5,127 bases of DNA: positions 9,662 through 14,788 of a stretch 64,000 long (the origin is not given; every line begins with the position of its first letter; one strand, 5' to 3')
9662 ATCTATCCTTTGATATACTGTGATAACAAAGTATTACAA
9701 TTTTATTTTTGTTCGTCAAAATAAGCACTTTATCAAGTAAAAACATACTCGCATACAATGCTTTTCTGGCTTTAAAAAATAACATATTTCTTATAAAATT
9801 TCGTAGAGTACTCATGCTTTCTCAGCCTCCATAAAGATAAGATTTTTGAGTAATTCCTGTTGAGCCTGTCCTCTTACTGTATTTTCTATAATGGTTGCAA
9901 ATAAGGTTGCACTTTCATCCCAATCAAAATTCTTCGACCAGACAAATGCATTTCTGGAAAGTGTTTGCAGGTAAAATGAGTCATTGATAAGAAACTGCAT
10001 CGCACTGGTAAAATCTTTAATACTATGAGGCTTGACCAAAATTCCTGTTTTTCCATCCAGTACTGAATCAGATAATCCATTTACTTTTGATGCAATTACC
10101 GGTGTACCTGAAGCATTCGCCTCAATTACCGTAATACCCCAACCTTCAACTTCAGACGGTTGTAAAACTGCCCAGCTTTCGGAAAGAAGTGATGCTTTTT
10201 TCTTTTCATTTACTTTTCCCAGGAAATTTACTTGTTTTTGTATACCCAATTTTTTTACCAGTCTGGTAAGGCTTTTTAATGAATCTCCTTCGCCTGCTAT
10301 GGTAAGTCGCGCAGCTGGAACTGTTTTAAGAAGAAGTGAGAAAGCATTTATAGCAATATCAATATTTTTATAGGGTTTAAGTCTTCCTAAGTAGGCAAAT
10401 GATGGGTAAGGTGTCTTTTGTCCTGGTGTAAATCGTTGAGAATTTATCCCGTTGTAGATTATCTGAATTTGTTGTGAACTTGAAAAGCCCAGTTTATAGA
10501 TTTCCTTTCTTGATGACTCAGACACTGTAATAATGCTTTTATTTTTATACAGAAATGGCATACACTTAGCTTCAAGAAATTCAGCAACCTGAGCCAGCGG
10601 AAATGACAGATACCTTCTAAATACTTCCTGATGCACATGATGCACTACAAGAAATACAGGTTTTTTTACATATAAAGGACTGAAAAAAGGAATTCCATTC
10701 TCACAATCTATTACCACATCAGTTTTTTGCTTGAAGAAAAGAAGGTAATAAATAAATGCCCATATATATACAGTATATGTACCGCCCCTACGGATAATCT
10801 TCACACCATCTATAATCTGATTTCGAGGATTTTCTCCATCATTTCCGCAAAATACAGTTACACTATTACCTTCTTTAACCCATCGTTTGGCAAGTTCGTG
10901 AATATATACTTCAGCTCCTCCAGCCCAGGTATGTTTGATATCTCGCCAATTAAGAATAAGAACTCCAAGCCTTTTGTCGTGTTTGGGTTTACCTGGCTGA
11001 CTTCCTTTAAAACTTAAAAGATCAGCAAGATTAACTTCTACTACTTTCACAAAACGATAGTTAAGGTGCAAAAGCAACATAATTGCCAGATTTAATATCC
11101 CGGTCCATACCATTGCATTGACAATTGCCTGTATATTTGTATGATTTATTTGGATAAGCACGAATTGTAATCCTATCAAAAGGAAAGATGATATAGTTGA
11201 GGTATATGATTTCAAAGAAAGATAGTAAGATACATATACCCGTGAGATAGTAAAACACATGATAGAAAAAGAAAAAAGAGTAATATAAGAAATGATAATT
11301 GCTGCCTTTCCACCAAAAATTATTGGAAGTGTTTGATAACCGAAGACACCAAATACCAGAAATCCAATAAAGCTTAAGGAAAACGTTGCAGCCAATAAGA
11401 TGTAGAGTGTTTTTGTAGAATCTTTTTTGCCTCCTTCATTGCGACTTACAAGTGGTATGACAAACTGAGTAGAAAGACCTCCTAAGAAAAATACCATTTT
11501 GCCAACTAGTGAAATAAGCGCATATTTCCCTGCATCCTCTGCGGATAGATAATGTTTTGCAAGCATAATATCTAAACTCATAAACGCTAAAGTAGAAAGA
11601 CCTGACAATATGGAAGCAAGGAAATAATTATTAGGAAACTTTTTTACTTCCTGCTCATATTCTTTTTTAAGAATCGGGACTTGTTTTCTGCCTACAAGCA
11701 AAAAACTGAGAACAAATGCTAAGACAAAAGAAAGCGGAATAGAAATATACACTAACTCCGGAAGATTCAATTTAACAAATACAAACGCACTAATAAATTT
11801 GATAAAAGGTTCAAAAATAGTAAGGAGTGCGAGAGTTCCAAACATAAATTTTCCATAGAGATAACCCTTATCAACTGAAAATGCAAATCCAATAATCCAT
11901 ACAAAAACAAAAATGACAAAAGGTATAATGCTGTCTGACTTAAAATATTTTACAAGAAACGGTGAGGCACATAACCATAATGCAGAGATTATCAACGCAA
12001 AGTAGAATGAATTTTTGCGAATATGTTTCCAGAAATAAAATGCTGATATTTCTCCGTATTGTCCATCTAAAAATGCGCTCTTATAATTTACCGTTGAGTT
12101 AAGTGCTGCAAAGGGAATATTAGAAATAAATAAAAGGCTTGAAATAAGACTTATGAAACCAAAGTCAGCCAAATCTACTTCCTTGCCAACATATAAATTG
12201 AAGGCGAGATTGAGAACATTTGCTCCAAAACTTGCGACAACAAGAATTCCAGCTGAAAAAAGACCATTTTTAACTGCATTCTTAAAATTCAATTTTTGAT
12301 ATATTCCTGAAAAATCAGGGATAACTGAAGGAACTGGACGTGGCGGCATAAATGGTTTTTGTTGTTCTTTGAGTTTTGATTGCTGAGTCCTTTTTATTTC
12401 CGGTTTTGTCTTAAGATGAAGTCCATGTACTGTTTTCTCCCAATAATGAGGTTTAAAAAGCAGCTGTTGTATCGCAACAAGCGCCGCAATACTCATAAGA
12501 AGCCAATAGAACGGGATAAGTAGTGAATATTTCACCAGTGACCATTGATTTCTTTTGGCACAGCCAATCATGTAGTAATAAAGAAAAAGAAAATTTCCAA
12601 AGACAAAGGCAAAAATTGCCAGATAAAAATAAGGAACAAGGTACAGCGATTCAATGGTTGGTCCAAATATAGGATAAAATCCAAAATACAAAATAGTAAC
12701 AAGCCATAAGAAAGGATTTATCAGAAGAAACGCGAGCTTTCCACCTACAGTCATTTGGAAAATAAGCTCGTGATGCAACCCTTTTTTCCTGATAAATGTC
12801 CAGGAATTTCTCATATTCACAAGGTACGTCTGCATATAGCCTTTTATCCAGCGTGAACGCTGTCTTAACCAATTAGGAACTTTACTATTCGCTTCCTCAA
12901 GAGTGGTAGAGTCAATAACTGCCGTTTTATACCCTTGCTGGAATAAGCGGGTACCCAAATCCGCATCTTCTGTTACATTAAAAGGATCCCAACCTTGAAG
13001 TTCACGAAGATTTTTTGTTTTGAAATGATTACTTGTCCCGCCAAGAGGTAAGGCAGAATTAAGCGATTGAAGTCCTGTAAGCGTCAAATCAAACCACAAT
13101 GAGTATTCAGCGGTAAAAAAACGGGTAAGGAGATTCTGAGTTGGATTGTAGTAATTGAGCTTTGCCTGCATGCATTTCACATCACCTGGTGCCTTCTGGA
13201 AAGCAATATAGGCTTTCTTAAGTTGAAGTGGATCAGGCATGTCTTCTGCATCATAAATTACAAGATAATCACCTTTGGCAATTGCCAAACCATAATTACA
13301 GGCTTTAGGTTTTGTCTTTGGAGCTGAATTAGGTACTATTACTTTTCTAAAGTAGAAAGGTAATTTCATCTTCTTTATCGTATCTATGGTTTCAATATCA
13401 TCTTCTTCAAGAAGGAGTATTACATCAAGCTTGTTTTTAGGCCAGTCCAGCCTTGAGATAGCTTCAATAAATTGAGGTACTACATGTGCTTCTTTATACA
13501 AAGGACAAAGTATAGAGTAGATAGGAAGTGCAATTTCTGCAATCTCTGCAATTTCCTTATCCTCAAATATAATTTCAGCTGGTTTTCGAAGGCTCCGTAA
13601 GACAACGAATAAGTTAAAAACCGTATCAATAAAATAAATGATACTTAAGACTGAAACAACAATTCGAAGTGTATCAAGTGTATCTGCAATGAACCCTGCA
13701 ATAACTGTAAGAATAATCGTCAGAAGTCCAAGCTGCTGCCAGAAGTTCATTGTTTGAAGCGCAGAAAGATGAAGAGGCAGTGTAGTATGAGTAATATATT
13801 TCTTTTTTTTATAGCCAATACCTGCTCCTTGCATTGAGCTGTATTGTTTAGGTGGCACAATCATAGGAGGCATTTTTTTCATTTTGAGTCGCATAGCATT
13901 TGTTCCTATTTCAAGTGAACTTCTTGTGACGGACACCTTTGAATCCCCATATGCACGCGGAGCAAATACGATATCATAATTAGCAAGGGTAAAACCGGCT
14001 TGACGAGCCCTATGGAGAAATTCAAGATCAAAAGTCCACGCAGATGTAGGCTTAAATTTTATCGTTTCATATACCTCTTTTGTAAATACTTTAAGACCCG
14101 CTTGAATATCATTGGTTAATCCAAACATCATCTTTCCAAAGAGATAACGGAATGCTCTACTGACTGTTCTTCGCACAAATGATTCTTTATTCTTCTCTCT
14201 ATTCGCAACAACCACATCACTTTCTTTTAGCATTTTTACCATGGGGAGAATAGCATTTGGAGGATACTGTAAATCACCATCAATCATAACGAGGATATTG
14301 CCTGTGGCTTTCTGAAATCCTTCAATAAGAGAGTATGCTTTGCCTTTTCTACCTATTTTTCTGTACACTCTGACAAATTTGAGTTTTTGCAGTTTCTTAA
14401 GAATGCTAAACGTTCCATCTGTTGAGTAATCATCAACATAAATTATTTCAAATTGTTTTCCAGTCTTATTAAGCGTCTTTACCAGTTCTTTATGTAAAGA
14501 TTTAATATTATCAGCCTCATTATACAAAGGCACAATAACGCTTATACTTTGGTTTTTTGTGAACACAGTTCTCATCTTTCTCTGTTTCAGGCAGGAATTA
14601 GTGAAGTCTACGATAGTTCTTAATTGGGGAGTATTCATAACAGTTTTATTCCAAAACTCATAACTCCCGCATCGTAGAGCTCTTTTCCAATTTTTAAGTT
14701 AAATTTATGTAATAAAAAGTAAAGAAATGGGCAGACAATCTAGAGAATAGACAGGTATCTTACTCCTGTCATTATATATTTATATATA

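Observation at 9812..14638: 1608-aa single-ORF fusion of GT2 + processive GT2 (QRSRW) + MOP flippase + GT4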

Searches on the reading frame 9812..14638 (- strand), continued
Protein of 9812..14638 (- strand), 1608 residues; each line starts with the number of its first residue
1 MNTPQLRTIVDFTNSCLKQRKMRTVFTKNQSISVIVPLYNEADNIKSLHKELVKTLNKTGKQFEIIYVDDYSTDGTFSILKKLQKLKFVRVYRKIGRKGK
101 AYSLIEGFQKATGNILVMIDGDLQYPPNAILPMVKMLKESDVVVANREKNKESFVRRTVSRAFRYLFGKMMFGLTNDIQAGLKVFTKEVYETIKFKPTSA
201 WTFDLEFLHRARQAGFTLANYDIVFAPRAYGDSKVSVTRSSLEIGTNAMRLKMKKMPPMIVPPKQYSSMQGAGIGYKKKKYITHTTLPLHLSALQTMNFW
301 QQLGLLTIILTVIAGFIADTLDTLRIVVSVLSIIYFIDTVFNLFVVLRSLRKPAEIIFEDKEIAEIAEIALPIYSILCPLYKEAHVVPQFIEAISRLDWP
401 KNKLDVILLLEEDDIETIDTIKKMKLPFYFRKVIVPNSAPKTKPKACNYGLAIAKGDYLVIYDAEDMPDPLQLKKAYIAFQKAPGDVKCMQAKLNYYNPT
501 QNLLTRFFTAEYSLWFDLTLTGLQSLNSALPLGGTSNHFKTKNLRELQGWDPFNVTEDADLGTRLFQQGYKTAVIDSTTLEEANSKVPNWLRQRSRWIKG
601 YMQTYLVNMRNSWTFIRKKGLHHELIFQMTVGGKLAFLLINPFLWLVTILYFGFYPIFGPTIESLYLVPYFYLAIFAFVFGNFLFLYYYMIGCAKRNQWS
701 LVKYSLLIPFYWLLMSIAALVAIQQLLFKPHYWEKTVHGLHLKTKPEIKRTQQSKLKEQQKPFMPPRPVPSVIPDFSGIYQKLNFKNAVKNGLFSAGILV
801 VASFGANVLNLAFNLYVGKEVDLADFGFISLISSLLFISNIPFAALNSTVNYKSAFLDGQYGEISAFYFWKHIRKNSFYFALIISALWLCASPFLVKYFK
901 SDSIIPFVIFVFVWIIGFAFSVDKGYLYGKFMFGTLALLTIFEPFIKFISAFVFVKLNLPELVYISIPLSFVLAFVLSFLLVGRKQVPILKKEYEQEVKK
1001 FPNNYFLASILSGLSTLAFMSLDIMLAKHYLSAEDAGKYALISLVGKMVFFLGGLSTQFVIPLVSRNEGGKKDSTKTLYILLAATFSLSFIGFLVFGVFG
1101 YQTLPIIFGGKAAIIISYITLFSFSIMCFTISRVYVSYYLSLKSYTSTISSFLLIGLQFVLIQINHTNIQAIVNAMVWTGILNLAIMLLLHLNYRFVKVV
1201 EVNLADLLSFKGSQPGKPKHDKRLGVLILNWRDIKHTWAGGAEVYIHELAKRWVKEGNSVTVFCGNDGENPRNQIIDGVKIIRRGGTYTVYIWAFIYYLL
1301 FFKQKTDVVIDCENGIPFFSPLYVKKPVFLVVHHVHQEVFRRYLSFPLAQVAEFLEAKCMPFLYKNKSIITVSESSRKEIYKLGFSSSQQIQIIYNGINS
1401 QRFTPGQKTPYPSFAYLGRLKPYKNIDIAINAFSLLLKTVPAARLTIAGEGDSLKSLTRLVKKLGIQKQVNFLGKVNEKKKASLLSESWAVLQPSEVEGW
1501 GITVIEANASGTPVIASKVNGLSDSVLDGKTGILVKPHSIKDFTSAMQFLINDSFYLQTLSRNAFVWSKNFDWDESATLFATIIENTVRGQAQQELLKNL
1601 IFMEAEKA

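Call 17: find_related_loci(query=A1, collection=genome_contigs, flank=8000)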
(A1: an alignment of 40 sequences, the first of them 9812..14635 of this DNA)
Query A1 (1607 aa) in genome_contigs; peptide patterns used: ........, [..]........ (x = any residue, [..] = any of these).
600 stretches matched a pattern (row limit reached: there are more); 594 encode a relative of the query (tblastn E <= 1e-3); the best 80 are kept; 80 distinct loci.
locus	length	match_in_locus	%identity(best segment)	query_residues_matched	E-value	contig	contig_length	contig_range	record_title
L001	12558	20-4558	51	88-1586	0e+0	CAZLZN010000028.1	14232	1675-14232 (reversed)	MAG TPA_asm: uncultured Gammaproteobacteria bacterium isolate SRP278252_co2_871 genome assembly, contig: NODE_8869_lengt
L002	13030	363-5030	45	29-1586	0e+0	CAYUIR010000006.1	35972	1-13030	MAG TPA_asm: uncultured Bdellovibrionales bacterium isolate SRP219642_co6_142 genome assembly, contig: NODE_774_length_3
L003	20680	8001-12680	45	24-1586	0e+0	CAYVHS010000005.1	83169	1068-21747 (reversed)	MAG TPA_asm: uncultured Bdellovibrionales bacterium isolate SRP278252_co2_49 genome assembly, contig: NODE_404_length_83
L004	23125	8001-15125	45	26-1577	0e+0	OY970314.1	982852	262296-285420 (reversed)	MAG: Candidatus Woesebacteria bacterium isolate MFD01299.bin.c.5 genome assembly, chromosome: 1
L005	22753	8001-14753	43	30-1605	0e+0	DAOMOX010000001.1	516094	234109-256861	MAG TPA_asm: Candidatus Dojkabacteria bacterium isolate AMR_MDS_5875 NODE_5_length_516094_cov_26.501193, whole genome sh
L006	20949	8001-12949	50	30-1593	0e+0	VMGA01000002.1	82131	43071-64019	MAG: Microgenomates group bacterium Gr01-1014_16 G01um101416_scaffold_243, whole genome shotgun sequence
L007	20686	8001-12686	46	27-1585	0e+0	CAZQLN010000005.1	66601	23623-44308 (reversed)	MAG TPA_asm: uncultured Bdellovibrionales bacterium isolate SRP342105_co1_403 genome assembly, contig: NODE_523_length_6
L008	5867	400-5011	52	29-1585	0e+0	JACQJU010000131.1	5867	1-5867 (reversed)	MAG: Candidatus Gottesmanbacteria bacterium isolate NC_groundwater_1159_Ag_S-0.1um_39_55 S_p1_S3_coassembly_k141_2068991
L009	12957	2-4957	49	295-1605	0e+0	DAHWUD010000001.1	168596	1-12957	MAG TPA_asm: Candidatus Amesbacteria bacterium isolate clean1528 NODE_1_length_168596_cov_57.624523, whole genome shotgu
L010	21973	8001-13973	48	30-1587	0e+0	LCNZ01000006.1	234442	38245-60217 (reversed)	MAG: Candidatus Amesbacteria bacterium GW2011_GWB1_47_19 UX91_C0006, whole genome shotgun sequence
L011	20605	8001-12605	46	28-1587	0e+0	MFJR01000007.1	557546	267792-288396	MAG: Candidatus Gottesmanbacteria bacterium RIFCSPLOWO2_01_FULL_39_12b rifcsplowo2_01_scaffold_21, whole genome shotgun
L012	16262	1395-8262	47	23-1601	0e+0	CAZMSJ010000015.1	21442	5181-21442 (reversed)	MAG TPA_asm: uncultured Gammaproteobacteria bacterium isolate SRP298887_co1_344 genome assembly, contig: NODE_2240_lengt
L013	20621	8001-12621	49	31-1576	0e+0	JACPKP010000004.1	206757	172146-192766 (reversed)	MAG: Candidatus Daviesbacteria bacterium isolate NC_groundwater_498_Ag_S-0.1um_40_17 S35_SO-1_scaffold_131973, whole gen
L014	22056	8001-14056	47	18-1588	0e+0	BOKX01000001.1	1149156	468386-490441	Patescibacteria group bacterium BroJett032 DNA, sequence1, whole genome shotgun sequence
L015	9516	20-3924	43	17-1598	0e+0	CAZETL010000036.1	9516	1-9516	MAG TPA_asm: uncultured Bdellovibrionales bacterium isolate binchicken_co128_378 genome assembly, contig: NODE_6582_leng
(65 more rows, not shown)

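Call 41: find_encoding_contigs(protein=window:9812-14638:-, flank=3000, max_places=6)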
Protein window:9812-14638:- (1608 aa): 1 contig read that carries it; 1 place shown.
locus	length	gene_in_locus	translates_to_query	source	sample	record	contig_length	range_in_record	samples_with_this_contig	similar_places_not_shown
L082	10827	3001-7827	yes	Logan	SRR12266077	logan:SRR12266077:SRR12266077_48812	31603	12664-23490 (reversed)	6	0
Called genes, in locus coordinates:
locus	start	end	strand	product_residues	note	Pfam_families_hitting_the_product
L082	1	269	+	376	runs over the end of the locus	-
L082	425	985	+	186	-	PF04203:Sortase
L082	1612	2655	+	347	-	PF02661:Fic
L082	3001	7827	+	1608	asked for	PF00535:Glycos_transf_2, PF13641:Glyco_tranf_2_3, PF00535:Glycos_transf_2, PF13641:Glyco_tranf_2_3, PF13632:Glyco_trans_2_3, PF13439:Glyco_transf_4, PF00534:Glycos_transf_1, PF20706:GT4-conflict, +3 more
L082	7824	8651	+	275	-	PF01522:Polysacc_deac_1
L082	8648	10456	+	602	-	PF00535:Glycos_transf_2, PF13641:Glyco_tranf_2_3, PF13632:Glyco_trans_2_3 (faint), PF00535:Glycos_transf_2, PF10111:Glyco_tranf_2_2 (weak), PF13641:Glyco_tranf_2_3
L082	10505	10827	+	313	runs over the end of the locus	PF00535:Glycos_transf_2, PF13641:Glyco_tranf_2_3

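Call 56: list_cluster_members(proteins=[window:9812-14638:-, P0271])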
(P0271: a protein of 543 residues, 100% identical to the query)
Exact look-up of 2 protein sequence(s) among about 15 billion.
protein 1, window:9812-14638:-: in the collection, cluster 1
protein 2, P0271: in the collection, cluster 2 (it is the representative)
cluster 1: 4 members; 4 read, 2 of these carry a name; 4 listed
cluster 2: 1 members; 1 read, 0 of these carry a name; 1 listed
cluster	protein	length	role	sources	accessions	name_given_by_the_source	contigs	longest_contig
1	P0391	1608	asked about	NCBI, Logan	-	-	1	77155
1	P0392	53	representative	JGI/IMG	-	hypothetical protein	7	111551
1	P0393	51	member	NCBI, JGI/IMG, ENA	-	hypothetical protein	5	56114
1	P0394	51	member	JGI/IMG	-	-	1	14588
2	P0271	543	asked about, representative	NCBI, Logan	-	-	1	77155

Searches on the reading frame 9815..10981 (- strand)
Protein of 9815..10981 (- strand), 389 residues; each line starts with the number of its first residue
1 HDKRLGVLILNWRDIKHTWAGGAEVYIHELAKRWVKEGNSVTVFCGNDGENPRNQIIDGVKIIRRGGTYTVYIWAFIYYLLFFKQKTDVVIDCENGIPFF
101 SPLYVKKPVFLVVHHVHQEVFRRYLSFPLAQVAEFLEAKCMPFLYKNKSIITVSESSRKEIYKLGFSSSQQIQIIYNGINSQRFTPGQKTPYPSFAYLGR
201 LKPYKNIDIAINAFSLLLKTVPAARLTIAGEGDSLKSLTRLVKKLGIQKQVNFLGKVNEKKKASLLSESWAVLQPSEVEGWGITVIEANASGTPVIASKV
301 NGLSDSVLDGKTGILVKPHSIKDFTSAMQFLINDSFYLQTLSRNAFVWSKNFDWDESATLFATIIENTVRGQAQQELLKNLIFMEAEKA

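Call 23: search_solved_structures(query=window:9815-10981:-, max_evalue=0.000001)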
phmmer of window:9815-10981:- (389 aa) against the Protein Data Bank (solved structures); distinct sequences matched with E-value up to 0.000001: 35.
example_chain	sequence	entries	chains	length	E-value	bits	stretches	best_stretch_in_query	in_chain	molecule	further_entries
3c4q_A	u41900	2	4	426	1.9e-18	69.9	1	195-369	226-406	Predicted glycosyltransferases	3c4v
3c48_A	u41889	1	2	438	2.2e-18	69.8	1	195-369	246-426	Predicted glycosyltransferases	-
6kih_A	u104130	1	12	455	2.4e-16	63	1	167-359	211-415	Tll1590 protein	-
7qsg_A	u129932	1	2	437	2.9e-14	56.2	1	149-367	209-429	D-inositol 3-phosphate glycosyltransferase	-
4x7m_A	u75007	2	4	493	1.2e-13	54.1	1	77-335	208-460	TarM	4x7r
4x6l_A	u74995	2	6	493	1.3e-13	54.1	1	77-335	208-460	TarM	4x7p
4wac_A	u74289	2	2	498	1.3e-13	54.1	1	77-335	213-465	Glycosyl transferase, group 1 family protein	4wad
7fg9_A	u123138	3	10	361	3.5e-13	52.6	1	12-348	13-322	Glycosyl transferase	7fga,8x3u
8x3q_C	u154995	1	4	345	4e-13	52.4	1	12-330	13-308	Glycosyl transferase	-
2jjm_A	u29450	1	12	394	4.4e-13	52.3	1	195-334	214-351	GLYCOSYL TRANSFERASE, GROUP 1 FAMILY PROTEIN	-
3mbo_A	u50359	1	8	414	5e-13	52.1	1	195-334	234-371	Glycosyltransferase, group 1 family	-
5i45_A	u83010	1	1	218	1.9e-12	50.2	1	172-346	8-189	Glycosyl transferases group 1 family protein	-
6n1x_A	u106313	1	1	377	3e-12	49.6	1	147-343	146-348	Glycosyltransferase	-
6d9t_A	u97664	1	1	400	3.5e-12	49.4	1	148-343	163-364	Glycosyl transferase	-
5n7z_A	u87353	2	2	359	3.7e-11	46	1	138-333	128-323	Lipopolysaccharide 1,6-galactosyltransferase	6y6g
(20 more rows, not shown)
